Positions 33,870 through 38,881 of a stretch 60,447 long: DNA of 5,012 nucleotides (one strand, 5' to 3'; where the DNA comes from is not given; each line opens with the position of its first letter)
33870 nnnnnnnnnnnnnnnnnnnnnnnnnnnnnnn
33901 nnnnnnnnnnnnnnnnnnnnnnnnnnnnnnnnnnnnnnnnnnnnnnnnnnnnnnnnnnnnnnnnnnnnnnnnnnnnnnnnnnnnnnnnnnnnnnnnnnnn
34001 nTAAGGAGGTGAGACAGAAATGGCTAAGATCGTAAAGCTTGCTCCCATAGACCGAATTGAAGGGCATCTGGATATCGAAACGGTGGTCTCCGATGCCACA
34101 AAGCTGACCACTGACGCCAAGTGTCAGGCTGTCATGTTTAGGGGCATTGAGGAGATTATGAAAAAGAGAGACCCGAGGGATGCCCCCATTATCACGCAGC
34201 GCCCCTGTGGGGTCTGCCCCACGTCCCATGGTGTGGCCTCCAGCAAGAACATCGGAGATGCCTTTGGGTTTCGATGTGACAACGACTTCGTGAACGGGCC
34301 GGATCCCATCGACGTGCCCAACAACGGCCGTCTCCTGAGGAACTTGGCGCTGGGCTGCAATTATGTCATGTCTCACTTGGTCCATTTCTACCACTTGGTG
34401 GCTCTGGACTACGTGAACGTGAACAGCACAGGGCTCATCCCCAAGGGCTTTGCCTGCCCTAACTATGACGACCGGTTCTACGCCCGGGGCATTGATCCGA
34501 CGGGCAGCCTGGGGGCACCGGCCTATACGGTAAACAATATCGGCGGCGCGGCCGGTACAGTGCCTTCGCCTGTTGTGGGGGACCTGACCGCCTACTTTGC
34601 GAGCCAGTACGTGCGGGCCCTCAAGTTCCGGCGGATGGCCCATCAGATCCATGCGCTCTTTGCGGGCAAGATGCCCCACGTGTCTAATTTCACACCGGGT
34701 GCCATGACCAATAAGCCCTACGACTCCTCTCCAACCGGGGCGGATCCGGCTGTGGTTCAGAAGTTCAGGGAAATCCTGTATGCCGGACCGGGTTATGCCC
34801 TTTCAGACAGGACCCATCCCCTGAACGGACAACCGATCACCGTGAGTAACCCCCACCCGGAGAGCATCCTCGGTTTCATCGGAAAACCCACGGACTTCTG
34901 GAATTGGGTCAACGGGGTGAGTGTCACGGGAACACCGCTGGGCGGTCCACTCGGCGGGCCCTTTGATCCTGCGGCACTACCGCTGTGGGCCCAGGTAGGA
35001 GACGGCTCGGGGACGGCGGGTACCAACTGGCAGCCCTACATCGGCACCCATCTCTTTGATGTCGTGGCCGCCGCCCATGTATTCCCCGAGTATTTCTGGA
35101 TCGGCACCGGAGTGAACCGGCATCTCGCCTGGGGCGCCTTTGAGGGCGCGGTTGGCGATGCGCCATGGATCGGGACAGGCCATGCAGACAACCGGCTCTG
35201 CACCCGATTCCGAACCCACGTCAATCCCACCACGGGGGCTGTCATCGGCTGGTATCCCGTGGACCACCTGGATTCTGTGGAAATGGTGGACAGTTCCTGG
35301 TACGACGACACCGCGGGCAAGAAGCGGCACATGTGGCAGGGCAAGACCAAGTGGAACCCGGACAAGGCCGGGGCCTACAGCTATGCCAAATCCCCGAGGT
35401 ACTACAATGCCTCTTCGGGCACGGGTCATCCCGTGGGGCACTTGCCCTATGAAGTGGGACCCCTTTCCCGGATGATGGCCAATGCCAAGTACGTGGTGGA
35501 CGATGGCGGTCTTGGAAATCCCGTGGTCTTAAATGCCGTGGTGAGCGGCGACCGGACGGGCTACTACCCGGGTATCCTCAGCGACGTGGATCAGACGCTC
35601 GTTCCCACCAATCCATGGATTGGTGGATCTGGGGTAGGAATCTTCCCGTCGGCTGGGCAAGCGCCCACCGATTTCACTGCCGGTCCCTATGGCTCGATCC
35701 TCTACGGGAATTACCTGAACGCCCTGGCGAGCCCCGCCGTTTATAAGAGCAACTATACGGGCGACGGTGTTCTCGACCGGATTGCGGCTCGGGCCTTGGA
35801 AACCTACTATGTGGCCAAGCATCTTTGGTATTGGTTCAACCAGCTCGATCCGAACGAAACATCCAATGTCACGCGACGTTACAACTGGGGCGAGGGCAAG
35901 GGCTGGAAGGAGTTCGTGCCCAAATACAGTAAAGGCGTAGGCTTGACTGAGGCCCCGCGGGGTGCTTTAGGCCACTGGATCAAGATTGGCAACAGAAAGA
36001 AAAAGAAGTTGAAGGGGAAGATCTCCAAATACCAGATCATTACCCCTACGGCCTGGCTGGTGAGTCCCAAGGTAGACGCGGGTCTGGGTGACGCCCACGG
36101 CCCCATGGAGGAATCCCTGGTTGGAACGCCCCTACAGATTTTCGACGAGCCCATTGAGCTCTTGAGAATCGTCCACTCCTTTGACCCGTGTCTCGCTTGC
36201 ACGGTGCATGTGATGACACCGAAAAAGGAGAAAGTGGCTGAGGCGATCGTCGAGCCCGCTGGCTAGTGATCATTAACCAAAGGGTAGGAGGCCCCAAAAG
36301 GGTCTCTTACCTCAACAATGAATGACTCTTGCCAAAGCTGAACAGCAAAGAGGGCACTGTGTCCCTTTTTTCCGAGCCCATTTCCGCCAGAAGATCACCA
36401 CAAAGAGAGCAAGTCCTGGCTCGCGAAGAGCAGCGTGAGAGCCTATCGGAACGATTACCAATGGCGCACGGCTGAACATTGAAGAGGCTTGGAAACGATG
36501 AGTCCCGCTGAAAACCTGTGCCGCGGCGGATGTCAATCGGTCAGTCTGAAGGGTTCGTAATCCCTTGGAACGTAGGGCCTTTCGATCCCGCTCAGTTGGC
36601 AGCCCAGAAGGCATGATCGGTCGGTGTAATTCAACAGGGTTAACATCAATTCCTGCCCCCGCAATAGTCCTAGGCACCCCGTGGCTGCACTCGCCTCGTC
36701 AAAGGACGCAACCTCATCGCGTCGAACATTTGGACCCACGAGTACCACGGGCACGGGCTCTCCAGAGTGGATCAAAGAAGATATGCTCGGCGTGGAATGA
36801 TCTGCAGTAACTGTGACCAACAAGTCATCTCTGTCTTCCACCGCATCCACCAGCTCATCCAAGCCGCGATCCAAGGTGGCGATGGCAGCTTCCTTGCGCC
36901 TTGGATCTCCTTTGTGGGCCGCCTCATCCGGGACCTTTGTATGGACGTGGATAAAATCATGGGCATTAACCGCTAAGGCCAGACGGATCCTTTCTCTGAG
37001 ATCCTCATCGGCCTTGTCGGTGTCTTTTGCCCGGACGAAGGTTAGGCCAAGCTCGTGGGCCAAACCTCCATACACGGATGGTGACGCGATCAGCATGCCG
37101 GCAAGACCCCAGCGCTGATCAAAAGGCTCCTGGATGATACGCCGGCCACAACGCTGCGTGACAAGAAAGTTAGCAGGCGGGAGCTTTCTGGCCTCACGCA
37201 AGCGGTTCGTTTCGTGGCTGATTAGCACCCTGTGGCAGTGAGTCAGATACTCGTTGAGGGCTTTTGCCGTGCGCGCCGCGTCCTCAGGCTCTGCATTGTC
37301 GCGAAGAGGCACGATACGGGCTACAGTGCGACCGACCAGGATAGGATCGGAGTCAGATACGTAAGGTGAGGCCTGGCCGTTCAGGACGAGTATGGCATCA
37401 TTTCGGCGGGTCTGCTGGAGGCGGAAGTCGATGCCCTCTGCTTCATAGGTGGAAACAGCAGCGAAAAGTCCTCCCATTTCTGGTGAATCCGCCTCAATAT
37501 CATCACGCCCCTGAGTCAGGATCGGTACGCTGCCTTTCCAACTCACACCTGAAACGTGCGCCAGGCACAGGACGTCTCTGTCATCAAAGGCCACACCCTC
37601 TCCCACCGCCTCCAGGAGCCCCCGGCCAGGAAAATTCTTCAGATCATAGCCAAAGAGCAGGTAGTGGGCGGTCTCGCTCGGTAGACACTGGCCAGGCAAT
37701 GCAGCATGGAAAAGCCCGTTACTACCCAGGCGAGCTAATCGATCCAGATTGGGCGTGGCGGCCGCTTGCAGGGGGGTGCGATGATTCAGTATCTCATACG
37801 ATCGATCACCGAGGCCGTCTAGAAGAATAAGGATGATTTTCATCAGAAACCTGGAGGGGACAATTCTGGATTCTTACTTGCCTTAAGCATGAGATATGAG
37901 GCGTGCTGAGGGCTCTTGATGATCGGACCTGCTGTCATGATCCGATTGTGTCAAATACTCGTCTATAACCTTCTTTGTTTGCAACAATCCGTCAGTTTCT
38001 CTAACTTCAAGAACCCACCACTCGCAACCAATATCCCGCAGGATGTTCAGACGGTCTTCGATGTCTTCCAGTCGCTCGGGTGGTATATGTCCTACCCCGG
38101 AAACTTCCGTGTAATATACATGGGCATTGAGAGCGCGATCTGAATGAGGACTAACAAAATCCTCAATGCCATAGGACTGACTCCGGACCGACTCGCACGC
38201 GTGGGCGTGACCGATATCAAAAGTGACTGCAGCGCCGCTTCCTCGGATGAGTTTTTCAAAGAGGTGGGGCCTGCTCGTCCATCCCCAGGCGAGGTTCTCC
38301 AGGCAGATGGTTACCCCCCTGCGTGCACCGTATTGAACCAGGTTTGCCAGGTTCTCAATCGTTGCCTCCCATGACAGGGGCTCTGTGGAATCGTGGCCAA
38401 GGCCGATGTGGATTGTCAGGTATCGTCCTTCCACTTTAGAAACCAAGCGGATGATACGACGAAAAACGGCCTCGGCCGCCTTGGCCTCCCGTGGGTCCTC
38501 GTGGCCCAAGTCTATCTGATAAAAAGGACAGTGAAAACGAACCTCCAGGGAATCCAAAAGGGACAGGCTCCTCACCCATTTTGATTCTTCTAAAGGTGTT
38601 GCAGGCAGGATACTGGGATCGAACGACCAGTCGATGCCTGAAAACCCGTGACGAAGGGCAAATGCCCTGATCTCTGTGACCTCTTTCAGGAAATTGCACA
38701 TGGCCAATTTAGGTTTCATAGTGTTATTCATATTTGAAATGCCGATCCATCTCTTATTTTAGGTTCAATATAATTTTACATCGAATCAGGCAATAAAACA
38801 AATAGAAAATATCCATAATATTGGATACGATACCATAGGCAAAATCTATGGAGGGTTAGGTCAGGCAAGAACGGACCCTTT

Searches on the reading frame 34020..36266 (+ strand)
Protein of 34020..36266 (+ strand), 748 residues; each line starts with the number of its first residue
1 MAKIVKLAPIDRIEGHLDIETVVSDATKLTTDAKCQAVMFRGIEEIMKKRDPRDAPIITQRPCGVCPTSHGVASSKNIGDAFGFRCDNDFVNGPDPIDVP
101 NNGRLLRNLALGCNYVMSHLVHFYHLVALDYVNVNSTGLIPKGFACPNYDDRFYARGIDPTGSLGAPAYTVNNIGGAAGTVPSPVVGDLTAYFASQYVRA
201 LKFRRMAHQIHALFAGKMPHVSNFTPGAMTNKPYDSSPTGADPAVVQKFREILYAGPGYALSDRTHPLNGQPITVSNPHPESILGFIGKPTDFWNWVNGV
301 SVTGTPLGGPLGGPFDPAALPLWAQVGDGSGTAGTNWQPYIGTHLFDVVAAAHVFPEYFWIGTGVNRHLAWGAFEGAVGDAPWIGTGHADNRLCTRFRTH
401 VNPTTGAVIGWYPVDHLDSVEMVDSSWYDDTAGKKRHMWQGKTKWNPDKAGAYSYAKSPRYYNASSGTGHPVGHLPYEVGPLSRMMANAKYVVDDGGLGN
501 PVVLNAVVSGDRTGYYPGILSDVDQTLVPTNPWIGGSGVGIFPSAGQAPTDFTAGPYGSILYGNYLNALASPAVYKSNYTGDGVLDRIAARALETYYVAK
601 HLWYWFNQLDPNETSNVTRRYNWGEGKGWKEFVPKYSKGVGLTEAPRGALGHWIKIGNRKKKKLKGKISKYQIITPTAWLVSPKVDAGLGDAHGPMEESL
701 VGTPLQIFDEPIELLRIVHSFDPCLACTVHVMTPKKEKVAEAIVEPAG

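Call 10: search_protein_families(library=pfam, proteins=[window:34020-36266:+])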
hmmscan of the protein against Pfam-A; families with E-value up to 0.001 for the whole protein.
window:34020-36266:+ (748 aa): 1 family
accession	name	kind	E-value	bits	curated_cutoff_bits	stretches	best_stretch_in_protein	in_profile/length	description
PF00374.24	NiFeSe_Hases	-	8.3e-89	299.3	25.8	4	583-730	373-508/508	Nickel-dependent hydrogenase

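Call 60: search_protein_families(library=ncbifam, proteins=[window:34020-36266:+], max_evalue=0.001)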
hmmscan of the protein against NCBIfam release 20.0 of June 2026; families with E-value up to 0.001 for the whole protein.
window:34020-36266:+ (748 aa): 8 families
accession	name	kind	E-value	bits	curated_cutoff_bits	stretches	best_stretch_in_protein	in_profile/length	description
NF033181.1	NiFeSe_hydrog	equivalog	1.8e-111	373.6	600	3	3-234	3-211/507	nickel-dependent hydrogenase large subunit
NF045518.1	H2_NiFeSe_large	exception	1.4e-85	287.9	780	4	5-136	4-120/485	NiFeSe hydrogenase large subunit HysA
NF007778.0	PRK10467.1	equivalog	1.1e-60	205.6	969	2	2-136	2-121/567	hydrogenase 2 large subunit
NF007550.0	PRK10170.1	equivalog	1e-53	182.7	1101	2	584-734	448-586/597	Ni/Fe-hydrogenase large subunit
TIGR03295.1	frhA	equivalog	2.9e-24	85.8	392.5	2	1-151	1-126/412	coenzyme F420 hydrogenase subunit alpha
NF041785.2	VhuA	equivalog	3.4e-16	58.8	800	1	1-132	1-117/418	F420-non-reducing hydrogenase Vhu subunit A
NF040828.1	sulfhyd_ShyA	equivalog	7.9e-15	54.6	700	2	4-131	2-115/415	NAD(P)-dependent hydrogenase/sulfhydrogenase 2 subunit alpha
NF040832.1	sulfhyd_HydA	equivalog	1.8e-07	30.7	880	0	636-732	342-424/426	NADPH-dependent hydrogenase/sulfhydrogenase 1 subunit alpha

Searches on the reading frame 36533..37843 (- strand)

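Call 10: search_protein_families(library=pfam, proteins=[window:36533-37843:-])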
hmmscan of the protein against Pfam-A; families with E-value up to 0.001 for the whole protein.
window:36533-37843:- (436 aa): 3 families
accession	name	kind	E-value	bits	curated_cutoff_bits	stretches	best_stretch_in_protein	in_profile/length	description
PF01676.23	Metalloenzyme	-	3.6e-36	125.4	24.3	1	1-405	1-251/252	Metalloenzyme superfamily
PF10143.14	PhosphMutase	-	6.7e-25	88.4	21.5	1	37-213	1-170/170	2,3-bisphosphoglycerate-independent phosphoglycerate mutase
PF01663.27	Phosphodiest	-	3.6e-06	27.2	23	1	285-357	157-229/342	Type I phosphodiesterase / nucleotide pyrophosphatase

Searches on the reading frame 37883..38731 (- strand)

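Call 10: search_protein_families(library=pfam, proteins=[window:37883-38731:-])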
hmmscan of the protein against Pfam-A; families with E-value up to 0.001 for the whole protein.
window:37883-38731:- (282 aa): 1 family
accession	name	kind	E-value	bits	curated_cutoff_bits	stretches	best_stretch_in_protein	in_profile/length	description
PF01261.30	AP_endonuc_2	-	9.3e-20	71.8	31.1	1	24-246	3-232/249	Xylose isomerase-like TIM barrel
